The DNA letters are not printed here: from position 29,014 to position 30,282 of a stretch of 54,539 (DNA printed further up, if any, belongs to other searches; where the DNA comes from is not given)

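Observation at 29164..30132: Methenyl-H4MPT cyclohydrolase (Mch) homologue in a Firmicute with no methanopterin C1 context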

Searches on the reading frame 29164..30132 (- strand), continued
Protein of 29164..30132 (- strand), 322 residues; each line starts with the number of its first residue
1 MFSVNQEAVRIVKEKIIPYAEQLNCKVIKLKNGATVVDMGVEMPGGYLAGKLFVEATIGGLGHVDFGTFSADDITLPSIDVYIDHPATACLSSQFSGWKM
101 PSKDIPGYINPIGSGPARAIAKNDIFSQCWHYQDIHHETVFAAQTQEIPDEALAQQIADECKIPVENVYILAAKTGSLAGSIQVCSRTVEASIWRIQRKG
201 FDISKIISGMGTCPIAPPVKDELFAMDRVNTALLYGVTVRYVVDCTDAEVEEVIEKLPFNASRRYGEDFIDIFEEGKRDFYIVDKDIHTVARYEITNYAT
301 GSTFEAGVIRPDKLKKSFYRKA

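Call 21: find_related_loci(query=A1, collection=genome_contigs, flank=10000)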
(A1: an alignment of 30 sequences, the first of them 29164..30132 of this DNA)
Query A1 (322 aa) in genome_contigs; peptide patterns used: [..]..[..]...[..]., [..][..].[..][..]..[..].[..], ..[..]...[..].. (x = any residue, [..] = any of these).
99 stretches matched a pattern; 53 encode a relative of the query (tblastn E <= 1e-3); 53 distinct loci.
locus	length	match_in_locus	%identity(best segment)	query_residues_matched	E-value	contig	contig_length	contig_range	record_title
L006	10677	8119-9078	80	1-320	1e-179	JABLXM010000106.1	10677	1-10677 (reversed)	MAG: Anaerolineae bacterium isolate Ch5 contig106, whole genome shotgun sequence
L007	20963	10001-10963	80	1-321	1e-178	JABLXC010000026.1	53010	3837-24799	MAG: Anaerolineae bacterium isolate Ch132 contig26, whole genome shotgun sequence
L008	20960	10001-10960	80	1-320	2e-178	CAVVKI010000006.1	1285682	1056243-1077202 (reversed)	MAG: uncultured Chloroflexia bacterium isolate MFD04716.bin.2.48 genome assembly, contig: contig_5794, whole genome shot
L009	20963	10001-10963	79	1-321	5e-178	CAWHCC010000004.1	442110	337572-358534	MAG: uncultured Chloroflexia bacterium isolate MFD03804.bin.1.193 genome assembly, contig: contig_58634, whole genome sh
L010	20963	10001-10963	78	1-321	5e-177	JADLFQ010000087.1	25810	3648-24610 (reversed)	MAG: Anaerolineaceae bacterium isolate SJ387 c_000001441299, whole genome shotgun sequence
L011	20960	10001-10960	78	1-320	5e-177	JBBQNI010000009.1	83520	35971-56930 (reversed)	MAG: Anaerolineales bacterium isolate Co_metawrap_295 Cmw_295_k141_29546025_length_83520_cov_17.0000, whole genome shotg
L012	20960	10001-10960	78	1-320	2e-176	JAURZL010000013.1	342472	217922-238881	MAG: Anaerolineaceae bacterium isolate E6_concoct.bin.151 E6_k141_402596, whole genome shotgun sequence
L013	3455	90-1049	79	1-320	0e+0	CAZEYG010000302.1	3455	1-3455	MAG TPA_asm: uncultured Defluviitaleaceae bacterium isolate SRP242652_co2_90 genome assembly, contig: NODE_27997_length_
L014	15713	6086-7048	77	1-321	3e-176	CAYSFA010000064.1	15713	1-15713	MAG TPA_asm: uncultured Anaerolineaceae bacterium isolate SRP192927_co6_482 genome assembly, contig: NODE_8705_length_15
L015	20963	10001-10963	76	1-321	2e-175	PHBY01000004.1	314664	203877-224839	MAG: Chloroflexi bacterium HGW-Chloroflexi-2 bjp_ig2069_scaffold_30, whole genome shotgun sequence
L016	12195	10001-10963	77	1-321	3e-175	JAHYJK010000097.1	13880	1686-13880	MAG: Anaerolineaceae bacterium isolate KA20 NODE_2135_length_13880_cov_5.342034, whole genome shotgun sequence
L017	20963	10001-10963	77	1-321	3e-175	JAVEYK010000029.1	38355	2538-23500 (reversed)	MAG: Anaerolineaceae bacterium isolate BF4_28 NODE_3033_length_38355_cov_14.212122_Biofilm4, whole genome shotgun sequen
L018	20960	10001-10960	76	1-320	3e-175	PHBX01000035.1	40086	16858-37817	MAG: Chloroflexi bacterium HGW-Chloroflexi-3 bjp_ig2158_scaffold_880, whole genome shotgun sequence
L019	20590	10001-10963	78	1-321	4e-175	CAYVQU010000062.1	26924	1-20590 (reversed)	MAG TPA_asm: uncultured Anaerolineales bacterium isolate SRP077602_co7_51 genome assembly, contig: NODE_8899_length_2692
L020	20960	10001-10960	79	1-320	8e-175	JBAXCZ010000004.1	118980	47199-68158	MAG: Clostridia bacterium isolate ELA206 MAG206_4, whole genome shotgun sequence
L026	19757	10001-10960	75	1-320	2e-163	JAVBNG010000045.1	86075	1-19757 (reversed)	MAG: Oscillospiraceae bacterium isolate EPI_MAG_00073 c_000013353414, whole genome shotgun sequence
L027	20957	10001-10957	74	1-319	2e-163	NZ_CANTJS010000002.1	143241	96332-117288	MAG: uncultured Oscillibacter sp. isolate SRR17794290_bin.13_metawrap_v1.3_MAG NODE.231_length_143241_cov_17_977009, who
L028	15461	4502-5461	74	1-320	5e-163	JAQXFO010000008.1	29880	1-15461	MAG: Lachnospiraceae bacterium isolate SUG1151 k141_6528435, whole genome shotgun sequence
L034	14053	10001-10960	72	1-320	3e-157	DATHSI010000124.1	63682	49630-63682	MAG TPA_asm: Candidatus Sulfomarinibacteraceae bacterium isolate SMAG_U16047 k141_63335, whole genome shotgun sequence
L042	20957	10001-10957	63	1-319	3e-139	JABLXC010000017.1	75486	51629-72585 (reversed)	MAG: Anaerolineae bacterium isolate Ch132 contig17, whole genome shotgun sequence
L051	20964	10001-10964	74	1-321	1e-87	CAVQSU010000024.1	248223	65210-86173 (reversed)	MAG: uncultured Chloroflexia bacterium isolate MFD09964.bin.2.199 genome assembly, contig: contig_48968, whole genome sh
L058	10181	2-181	73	260-319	2e-23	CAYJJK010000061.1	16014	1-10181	MAG TPA_asm: uncultured Oscillospiraceae bacterium isolate ERP123703_co3_144 genome assembly, contig: NODE_4400_length_1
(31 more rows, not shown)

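Call 25: search_protein_families(library=pfam, proteins=[L028:8423-9793:+, L034:9257-9856:+, L042:7651-8631:+, L017:15401-16261:-, L058:1806-2102:+, L026:1529-2245:+, L017:2471-3376:+, L051:1911-2747:+, L016:2913-4337:+, L027:17932-18993:+], max_evalue=0.001)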
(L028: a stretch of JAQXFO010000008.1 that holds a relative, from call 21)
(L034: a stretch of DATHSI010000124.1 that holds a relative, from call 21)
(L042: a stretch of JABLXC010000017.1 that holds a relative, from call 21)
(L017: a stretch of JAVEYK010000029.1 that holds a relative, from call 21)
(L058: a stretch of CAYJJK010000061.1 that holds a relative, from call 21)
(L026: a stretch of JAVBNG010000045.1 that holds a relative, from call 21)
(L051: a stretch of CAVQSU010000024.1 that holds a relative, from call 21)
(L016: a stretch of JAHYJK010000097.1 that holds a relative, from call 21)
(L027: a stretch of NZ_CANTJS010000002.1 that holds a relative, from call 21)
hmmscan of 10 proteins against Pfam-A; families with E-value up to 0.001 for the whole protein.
L028:8423-9793:+ (456 aa): 2 families
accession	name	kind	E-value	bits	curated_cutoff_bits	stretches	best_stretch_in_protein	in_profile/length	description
PF01979.26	Amidohydro_1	-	2e-61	208.6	25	1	63-418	3-345/345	Amidohydrolase family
PF07969.17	Amidohydro_3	-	5.5e-15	56.2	29.7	1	295-418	353-471/472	Amidohydrolase family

L034:9257-9856:+ (199 aa): 1 family
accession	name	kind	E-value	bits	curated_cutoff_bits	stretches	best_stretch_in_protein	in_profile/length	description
PF01522.26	Polysacc_deac_1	-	1.3e-29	103.1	23.1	1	5-126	3-123/124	Polysaccharide deacetylase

L042:7651-8631:+ (326 aa): 1 family
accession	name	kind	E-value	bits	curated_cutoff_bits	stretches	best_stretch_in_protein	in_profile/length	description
PF00296.26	Bac_luciferase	-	5.6e-43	147.9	27.9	1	12-287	20-308/314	Luciferase-like monooxygenase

L017:15401-16261:- (286 aa): 2 families
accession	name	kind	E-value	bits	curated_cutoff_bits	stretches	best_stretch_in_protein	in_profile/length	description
PF00809.28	Pterin_bind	-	1.4e-06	28.5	25.5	1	78-247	62-241/244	Pterin binding enzyme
PF03599.22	CdhD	-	0.00038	19.7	24.8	1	55-187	66-179/387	CO dehydrogenase/acetyl-CoA synthase delta subunit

L058:1806-2102:+ (98 aa): 2 families
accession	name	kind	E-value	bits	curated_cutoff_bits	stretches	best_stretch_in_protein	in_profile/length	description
PF04324.20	Fer2_BFD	-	3.3e-15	56.6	26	1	7-57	1-48/50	BFD-like [2Fe-2S] binding domain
PF17806.6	SO_alpha_A3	-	9.5e-11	42.3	23.1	1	4-86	2-84/87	Sarcosine oxidase A3 domain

L026:1529-2245:+ (238 aa): 1 family
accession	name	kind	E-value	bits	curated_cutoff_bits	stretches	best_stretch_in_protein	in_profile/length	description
PF03358.20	FMN_red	-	8.1e-23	81.1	24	1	6-164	2-147/152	NADPH-dependent FMN reductase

L017:2471-3376:+ (301 aa): 1 family
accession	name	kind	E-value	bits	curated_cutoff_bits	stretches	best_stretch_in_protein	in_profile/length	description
PF00294.29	PfkB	-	9.6e-10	38.7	25.8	1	35-283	37-295/302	pfkB family carbohydrate kinase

L051:1911-2747:+ (278 aa): 3 families
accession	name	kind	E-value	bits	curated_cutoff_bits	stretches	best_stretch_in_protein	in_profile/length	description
PF12706.13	Lactamase_B_2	-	1.7e-10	41.2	27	1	74-234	25-199/200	Beta-lactamase superfamily domain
PF00753.33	Lactamase_B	-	1.9e-07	31.7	22.7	1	76-198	40-171/196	Metallo-beta-lactamase superfamily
PF13483.12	Lactamase_B_3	-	0.00053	20.4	24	1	43-181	8-113/160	Beta-lactamase superfamily domain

L016:2913-4337:+ (474 aa): 1 family
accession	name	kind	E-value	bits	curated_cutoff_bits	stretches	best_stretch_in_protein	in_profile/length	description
PF02614.20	UxaC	-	4e-75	253.9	25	1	16-456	15-457/464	Glucuronate isomerase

L027:17932-18993:+ (353 aa): 2 families
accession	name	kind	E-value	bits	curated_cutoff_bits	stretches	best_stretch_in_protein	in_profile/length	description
PF02608.20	Bmp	-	7.6e-46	156.9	24.1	1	57-327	3-278/301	ABC transporter substrate-binding protein PnrA-like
PF13407.12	Peripla_BP_4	-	0.0001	22.4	35.1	0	71-299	12-234/258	Periplasmic binding protein domain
